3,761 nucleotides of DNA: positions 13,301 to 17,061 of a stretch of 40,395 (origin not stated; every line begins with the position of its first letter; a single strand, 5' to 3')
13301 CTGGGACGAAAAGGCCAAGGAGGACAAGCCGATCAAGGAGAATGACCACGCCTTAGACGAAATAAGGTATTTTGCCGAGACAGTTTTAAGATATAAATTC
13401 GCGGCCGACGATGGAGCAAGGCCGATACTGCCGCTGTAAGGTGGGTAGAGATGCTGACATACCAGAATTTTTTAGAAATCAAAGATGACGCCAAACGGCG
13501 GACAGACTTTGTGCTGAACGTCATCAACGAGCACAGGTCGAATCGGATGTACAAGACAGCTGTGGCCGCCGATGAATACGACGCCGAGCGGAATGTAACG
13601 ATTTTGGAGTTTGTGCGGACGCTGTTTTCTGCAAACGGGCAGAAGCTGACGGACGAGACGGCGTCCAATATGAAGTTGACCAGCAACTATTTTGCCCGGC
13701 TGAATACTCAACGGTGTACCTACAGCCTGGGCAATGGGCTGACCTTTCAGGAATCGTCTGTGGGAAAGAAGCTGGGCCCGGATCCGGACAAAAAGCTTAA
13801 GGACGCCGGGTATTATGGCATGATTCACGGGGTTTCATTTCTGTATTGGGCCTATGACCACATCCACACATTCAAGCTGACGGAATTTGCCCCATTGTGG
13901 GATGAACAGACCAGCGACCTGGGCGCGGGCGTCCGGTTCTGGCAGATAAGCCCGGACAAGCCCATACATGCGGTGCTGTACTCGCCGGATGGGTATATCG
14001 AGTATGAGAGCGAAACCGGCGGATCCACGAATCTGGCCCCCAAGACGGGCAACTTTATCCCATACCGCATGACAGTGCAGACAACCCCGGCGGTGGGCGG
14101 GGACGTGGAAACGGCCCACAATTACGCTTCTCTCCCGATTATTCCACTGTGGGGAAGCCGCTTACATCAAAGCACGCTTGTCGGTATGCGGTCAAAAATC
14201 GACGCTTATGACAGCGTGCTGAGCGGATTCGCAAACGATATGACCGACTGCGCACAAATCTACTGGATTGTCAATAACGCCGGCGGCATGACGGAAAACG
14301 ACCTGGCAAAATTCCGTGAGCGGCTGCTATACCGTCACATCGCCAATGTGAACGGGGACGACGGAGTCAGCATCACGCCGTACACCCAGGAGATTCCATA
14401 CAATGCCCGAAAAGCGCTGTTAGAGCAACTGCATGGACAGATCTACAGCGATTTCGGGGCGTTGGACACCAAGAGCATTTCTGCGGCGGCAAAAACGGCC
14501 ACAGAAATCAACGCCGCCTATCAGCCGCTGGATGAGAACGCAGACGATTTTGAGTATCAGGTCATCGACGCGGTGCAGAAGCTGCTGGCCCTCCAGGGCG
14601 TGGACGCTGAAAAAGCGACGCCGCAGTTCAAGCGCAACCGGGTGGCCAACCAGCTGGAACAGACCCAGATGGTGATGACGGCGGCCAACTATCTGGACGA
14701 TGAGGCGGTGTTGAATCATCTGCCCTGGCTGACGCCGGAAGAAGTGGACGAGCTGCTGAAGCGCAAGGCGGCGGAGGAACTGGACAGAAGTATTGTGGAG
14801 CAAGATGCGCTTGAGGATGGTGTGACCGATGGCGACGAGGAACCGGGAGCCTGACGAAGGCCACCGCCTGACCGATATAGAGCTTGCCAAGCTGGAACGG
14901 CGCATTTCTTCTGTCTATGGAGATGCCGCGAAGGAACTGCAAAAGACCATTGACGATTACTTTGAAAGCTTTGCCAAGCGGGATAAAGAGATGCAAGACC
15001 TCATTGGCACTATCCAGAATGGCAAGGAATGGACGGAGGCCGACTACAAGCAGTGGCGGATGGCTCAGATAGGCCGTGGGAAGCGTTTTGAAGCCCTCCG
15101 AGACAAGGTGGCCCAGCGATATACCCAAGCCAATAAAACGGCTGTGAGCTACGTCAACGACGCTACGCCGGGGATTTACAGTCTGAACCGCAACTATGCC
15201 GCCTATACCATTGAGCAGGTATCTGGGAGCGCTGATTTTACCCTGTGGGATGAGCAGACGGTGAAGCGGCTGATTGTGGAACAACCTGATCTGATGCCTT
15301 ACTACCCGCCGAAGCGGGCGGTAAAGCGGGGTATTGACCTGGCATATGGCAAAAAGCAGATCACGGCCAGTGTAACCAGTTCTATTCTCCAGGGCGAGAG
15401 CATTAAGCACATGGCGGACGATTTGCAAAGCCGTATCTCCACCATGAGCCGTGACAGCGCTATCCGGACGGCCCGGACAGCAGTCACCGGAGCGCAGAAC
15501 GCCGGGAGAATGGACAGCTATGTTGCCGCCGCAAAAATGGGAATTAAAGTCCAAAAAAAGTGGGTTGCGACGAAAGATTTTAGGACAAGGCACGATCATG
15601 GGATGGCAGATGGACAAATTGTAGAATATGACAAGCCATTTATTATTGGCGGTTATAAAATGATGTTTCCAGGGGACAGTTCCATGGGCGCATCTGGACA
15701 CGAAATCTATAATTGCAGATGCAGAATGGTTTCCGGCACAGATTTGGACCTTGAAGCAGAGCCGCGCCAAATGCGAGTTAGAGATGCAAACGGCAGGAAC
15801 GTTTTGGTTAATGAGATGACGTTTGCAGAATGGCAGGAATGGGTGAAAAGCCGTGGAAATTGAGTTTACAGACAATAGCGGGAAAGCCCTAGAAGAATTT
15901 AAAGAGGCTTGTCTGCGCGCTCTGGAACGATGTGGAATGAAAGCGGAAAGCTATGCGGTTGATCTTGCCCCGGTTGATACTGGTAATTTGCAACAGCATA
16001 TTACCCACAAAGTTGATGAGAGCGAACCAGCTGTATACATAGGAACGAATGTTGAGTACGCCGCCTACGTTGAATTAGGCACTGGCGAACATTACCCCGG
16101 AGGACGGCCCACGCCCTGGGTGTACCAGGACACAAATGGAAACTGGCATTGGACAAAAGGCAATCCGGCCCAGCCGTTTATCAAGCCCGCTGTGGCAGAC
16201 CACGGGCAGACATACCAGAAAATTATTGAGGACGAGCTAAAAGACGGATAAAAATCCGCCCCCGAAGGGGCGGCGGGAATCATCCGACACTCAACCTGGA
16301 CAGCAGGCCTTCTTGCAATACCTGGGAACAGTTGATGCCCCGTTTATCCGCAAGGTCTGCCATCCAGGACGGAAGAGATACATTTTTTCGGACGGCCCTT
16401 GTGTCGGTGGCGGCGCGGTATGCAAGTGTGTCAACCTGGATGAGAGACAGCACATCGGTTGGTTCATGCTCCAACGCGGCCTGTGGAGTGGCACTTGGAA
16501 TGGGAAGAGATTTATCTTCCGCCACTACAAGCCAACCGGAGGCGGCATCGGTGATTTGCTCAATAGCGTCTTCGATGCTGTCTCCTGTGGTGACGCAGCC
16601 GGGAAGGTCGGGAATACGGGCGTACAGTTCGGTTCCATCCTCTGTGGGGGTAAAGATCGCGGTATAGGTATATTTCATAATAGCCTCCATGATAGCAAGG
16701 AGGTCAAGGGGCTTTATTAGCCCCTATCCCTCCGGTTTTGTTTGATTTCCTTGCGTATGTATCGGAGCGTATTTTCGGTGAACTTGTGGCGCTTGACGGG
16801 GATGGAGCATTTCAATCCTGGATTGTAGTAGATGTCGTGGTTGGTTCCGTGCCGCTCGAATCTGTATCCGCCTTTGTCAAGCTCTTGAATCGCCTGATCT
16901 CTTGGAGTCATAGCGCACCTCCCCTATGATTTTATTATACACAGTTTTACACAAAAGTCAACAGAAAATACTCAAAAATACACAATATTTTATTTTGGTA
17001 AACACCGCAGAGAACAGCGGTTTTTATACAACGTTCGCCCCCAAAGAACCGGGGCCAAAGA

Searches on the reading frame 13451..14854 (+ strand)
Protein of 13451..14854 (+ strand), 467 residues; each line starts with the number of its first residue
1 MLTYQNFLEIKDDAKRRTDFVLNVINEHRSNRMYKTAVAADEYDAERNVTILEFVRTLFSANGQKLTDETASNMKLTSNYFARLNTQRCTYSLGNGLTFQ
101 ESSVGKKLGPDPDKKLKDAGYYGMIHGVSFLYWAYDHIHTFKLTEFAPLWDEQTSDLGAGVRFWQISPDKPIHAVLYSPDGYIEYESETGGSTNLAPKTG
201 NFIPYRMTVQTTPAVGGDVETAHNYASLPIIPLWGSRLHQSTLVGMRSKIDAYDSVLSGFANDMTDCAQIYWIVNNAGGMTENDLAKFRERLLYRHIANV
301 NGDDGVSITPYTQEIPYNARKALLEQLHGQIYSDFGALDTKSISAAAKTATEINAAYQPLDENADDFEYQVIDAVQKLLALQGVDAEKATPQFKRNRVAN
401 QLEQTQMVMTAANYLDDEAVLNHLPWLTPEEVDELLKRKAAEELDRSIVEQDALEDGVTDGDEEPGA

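Call 104: search_protein_families(library=pfam, max_evalue=0.001, proteins=[window:13451-14854:+])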
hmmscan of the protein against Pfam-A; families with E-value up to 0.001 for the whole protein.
window:13451-14854:+ (467 aa): 1 family
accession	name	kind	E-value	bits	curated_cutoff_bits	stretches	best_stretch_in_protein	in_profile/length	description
PF05133.19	SPP1_portal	-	1.6e-28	100.3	25.5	1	67-442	34-413/416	Phage portal protein, SPP1 Gp6-like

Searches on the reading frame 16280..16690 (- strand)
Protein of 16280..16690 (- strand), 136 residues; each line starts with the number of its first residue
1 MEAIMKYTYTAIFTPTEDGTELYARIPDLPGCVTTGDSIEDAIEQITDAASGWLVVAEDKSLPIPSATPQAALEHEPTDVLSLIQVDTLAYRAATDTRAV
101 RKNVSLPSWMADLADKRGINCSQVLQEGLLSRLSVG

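Call 104: search_protein_families(library=pfam, max_evalue=0.001, proteins=[window:16280-16690:-])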
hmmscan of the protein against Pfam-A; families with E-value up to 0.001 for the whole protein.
window:16280-16690:- (136 aa): 2 families
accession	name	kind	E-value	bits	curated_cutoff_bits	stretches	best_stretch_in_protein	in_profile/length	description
PF15919.11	HicB_lk_antitox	-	2.1e-12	47.7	27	1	23-117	14-107/123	HicB_like antitoxin of bacterial toxin-antitoxin system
PF21748.3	UPF0150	-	1.7e-07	31.5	27.3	1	10-65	9-64/64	UPF0150-like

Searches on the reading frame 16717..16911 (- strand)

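Call 104: search_protein_families(library=pfam, max_evalue=0.001, proteins=[window:16717-16911:-])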
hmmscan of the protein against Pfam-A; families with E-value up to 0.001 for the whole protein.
window:16717-16911:- (64 aa): 1 family
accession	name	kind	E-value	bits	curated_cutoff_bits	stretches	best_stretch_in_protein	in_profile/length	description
PF07927.17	HicA_toxin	-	0.00025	21.5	27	1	6-56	3-56/58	HicA toxin of bacterial toxin-antitoxin,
